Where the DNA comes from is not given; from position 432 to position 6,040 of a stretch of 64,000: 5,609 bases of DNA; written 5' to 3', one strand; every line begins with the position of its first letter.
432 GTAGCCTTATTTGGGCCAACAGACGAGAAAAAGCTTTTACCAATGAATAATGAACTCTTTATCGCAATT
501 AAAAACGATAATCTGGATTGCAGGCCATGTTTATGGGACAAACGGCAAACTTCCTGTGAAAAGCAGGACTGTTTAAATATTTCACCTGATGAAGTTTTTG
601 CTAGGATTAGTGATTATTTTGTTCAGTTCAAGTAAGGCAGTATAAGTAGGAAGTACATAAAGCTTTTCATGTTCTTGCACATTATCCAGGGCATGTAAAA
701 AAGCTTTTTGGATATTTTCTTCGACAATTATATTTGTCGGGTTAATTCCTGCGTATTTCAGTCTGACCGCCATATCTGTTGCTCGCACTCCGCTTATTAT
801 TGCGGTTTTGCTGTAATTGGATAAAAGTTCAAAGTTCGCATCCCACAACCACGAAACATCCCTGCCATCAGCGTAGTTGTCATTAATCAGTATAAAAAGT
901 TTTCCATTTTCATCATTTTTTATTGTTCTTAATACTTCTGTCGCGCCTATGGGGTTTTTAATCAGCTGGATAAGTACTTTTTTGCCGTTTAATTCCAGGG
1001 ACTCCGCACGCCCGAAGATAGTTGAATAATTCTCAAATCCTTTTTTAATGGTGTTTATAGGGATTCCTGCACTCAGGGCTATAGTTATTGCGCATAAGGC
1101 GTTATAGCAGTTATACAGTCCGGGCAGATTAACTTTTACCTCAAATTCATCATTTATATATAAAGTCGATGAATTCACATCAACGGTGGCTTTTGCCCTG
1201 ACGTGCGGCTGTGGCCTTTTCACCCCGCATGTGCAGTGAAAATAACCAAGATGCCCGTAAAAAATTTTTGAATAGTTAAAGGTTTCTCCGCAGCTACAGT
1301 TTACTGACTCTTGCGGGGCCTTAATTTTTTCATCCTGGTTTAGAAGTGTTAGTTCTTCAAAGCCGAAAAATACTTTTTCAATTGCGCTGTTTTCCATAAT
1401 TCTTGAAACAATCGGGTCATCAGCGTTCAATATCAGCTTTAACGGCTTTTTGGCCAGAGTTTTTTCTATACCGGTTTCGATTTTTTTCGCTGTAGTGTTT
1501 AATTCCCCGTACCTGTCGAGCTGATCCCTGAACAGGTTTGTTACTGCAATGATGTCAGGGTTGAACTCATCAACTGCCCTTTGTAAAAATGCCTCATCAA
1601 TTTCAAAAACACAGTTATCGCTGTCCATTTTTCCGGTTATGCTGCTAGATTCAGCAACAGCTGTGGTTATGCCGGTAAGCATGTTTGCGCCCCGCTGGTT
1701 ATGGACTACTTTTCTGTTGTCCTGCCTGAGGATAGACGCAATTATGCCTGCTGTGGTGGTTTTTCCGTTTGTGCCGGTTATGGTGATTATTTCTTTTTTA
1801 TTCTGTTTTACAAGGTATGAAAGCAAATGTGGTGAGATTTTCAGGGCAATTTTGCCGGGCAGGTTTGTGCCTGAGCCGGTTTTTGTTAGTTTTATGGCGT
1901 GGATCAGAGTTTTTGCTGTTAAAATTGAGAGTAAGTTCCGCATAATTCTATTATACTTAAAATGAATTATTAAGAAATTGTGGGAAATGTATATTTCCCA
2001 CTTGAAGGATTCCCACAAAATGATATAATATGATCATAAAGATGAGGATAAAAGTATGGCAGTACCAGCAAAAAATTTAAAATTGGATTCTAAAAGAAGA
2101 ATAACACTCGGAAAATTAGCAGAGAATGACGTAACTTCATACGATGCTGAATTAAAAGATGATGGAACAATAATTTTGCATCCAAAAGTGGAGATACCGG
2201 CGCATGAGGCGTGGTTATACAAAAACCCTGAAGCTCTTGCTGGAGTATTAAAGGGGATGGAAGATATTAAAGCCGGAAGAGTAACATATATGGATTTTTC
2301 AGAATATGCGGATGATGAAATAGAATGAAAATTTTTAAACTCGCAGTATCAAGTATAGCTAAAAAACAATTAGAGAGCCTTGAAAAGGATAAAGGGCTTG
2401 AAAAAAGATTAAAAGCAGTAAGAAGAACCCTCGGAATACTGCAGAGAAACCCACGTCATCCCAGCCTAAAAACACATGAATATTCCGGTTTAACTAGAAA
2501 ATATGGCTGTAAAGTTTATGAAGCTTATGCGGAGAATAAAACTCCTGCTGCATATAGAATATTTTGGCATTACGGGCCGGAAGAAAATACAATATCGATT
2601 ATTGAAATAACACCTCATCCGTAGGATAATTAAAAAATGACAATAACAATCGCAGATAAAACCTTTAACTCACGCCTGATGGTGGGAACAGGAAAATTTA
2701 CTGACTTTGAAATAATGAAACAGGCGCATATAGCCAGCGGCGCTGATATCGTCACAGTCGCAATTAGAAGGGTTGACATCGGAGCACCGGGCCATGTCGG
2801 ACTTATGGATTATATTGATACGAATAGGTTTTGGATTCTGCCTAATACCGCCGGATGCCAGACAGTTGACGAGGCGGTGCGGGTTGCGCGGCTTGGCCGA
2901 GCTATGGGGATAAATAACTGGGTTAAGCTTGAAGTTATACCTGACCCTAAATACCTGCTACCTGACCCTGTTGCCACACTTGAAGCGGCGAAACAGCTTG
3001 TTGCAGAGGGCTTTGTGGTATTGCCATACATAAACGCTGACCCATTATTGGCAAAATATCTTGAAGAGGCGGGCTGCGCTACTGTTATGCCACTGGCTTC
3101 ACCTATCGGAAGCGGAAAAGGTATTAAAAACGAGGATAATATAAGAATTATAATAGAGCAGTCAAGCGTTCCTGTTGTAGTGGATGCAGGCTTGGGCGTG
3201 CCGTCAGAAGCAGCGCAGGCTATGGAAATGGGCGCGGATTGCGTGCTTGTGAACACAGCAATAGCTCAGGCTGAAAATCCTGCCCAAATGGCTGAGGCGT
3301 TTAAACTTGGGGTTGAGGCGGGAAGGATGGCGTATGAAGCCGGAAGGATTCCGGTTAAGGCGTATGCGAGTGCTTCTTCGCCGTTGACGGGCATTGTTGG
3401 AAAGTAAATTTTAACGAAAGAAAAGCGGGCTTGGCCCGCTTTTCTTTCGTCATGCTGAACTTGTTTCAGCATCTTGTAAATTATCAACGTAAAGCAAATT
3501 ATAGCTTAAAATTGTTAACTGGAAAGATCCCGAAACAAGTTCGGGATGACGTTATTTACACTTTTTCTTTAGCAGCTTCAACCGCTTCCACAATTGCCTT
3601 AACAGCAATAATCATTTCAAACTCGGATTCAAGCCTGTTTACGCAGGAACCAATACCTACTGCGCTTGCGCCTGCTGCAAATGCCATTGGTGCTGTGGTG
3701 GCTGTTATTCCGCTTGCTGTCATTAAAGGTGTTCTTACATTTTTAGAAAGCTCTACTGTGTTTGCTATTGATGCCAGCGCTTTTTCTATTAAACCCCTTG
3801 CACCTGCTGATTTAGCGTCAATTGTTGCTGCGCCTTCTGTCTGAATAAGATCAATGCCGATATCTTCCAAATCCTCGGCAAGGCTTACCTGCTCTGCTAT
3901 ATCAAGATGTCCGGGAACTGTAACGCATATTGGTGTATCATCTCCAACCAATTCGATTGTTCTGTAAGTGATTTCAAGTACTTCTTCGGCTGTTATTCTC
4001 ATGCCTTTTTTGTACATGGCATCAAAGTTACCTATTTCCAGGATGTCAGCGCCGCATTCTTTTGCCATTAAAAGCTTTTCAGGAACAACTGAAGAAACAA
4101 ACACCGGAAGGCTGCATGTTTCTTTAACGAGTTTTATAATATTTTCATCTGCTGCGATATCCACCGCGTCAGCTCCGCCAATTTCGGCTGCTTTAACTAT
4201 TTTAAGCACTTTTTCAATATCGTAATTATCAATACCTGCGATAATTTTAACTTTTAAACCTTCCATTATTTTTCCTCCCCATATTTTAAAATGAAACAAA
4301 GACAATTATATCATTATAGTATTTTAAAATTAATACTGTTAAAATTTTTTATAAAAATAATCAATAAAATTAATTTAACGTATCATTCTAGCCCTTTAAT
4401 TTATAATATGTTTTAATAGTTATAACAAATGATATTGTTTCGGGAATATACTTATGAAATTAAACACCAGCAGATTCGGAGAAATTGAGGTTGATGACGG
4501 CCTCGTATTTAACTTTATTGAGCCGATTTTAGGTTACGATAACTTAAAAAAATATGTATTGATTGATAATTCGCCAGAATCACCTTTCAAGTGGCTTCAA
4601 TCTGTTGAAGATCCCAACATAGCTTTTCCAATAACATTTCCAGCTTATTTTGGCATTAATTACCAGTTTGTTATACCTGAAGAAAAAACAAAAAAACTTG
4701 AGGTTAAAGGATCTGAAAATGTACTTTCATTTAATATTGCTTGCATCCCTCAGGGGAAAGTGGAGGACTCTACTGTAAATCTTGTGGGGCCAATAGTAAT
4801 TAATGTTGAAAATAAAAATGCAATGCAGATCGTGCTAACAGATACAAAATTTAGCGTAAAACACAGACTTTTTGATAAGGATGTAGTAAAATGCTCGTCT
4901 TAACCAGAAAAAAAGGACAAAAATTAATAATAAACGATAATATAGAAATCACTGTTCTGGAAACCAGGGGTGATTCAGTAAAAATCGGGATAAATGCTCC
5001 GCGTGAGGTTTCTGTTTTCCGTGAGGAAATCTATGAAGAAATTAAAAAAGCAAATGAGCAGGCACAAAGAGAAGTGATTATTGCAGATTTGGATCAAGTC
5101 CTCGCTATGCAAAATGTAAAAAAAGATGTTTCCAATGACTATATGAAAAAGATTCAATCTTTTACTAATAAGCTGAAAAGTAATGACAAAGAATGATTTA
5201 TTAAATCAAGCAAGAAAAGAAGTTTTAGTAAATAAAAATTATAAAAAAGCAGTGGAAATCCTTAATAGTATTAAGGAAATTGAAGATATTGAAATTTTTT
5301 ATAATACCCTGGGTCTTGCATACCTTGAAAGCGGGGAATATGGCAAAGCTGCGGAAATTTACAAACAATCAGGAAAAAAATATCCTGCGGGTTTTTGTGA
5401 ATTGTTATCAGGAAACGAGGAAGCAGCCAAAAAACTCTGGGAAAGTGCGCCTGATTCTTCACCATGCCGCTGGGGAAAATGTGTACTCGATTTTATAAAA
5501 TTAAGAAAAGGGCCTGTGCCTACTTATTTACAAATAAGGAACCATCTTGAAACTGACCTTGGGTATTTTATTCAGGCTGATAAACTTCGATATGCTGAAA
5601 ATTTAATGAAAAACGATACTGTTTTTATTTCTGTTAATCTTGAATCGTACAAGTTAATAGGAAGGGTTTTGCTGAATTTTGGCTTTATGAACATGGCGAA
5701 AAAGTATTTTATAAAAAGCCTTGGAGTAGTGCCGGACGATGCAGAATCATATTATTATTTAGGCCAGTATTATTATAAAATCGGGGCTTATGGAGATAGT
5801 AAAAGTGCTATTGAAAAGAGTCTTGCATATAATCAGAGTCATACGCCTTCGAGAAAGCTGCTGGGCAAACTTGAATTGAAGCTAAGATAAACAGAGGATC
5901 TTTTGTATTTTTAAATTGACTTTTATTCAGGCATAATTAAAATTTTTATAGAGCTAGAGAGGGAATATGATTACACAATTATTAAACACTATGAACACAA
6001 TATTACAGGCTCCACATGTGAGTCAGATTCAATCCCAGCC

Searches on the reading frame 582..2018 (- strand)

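Call 30: search_protein_families(library=pfam, proteins=[window:582-2018:-], max_evalue=0.001)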
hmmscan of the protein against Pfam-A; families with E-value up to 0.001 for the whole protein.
window:582-2018:- (478 aa): 2 families
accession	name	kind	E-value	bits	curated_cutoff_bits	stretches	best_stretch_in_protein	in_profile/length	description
PF08353.15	MurT_C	-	1.4e-35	122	25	1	352-462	1-110/110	MurT ligase C-terminal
PF08245.18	Mur_ligase_M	-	6.2e-21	75.7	24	1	80-313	1-199/200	Mur ligase middle domain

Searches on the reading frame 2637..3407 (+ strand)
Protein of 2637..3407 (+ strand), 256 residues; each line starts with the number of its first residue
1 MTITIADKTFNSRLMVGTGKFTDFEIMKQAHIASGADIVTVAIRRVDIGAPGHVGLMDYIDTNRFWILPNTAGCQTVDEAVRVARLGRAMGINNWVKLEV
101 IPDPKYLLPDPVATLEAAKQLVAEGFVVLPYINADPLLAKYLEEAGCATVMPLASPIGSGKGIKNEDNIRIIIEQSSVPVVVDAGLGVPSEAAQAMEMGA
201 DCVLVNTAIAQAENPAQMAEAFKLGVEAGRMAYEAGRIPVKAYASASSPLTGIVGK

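Call 30: search_protein_families(library=pfam, proteins=[window:2637-3407:+], max_evalue=0.001)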
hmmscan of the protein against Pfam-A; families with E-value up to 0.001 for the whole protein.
window:2637-3407:+ (256 aa): 2 families
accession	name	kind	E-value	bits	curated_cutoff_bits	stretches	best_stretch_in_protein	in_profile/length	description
PF05690.20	ThiG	-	2.3e-112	374.8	23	1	4-249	1-247/247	Thiazole biosynthesis protein ThiG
PF00977.27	His_biosynth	-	7e-05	22.8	23.6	1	163-221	59-115/228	Histidine biosynthesis protein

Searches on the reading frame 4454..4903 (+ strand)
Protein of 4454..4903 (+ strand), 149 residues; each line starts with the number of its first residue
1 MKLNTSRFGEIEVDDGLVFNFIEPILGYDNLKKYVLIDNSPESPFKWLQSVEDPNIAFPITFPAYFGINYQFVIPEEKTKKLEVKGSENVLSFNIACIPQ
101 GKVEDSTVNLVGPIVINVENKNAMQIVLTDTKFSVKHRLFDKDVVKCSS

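Call 30: search_protein_families(library=pfam, proteins=[window:4454-4903:+], max_evalue=0.001)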
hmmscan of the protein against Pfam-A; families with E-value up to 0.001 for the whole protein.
window:4454-4903:+ (149 aa): 1 family
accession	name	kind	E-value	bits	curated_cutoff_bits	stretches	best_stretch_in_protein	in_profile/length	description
PF02623.20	FliW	-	1.1e-36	125.7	25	1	20-139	2-122/122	FliW protein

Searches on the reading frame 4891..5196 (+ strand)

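Call 30: search_protein_families(library=pfam, proteins=[window:4891-5196:+], max_evalue=0.001)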
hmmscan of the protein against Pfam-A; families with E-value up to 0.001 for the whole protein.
window:4891-5196:+ (101 aa): 1 family
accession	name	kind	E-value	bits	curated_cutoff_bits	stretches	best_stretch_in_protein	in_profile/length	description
PF02599.21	CsrA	-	6.3e-26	90.5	27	1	1-52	1-52/53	Global regulator protein family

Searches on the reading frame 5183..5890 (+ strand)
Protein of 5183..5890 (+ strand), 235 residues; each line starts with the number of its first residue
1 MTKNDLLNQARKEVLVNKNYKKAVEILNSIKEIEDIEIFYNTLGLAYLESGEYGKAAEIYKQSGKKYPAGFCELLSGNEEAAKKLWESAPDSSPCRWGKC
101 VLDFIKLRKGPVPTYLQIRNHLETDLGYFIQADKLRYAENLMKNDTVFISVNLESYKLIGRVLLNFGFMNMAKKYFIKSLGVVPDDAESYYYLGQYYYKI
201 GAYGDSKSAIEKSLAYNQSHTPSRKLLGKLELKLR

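Call 30: search_protein_families(library=pfam, proteins=[window:5183-5890:+], max_evalue=0.001)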
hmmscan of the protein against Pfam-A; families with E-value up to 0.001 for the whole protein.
window:5183-5890:+ (235 aa): 9 families
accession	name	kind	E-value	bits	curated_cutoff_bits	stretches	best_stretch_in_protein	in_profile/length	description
PF07719.23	TPR_2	-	7.1e-10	38.7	27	0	40-68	4-32/34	Tetratricopeptide repeat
PF13424.12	TPR_12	-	8.5e-08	32.7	30.1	0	19-63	25-71/77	Tetratricopeptide repeat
PF12895.13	ANAPC3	-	5.9e-07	30.1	27.2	0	182-234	18-69/82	Anaphase-promoting complex, cyclosome, subunit 3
PF13181.12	TPR_8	-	3.9e-06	27.1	25.7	0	40-62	4-26/34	Tetratricopeptide repeat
PF00515.34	TPR_1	-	5.9e-06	26.3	27.8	0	40-62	4-26/34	Tetratricopeptide repeat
PF13432.12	TPR_16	-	1.2e-05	26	32.7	0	160-205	4-49/65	Tetratricopeptide repeat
PF13428.12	TPR_14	-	9.4e-05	23.2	23.5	0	42-68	6-32/44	Tetratricopeptide repeat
PF14559.12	TPR_19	-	0.00012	22.8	25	0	172-229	10-67/68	Tetratricopeptide repeat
PF13174.12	TPR_6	-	0.00031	21.6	26.3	0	43-68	6-31/33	Tetratricopeptide repeat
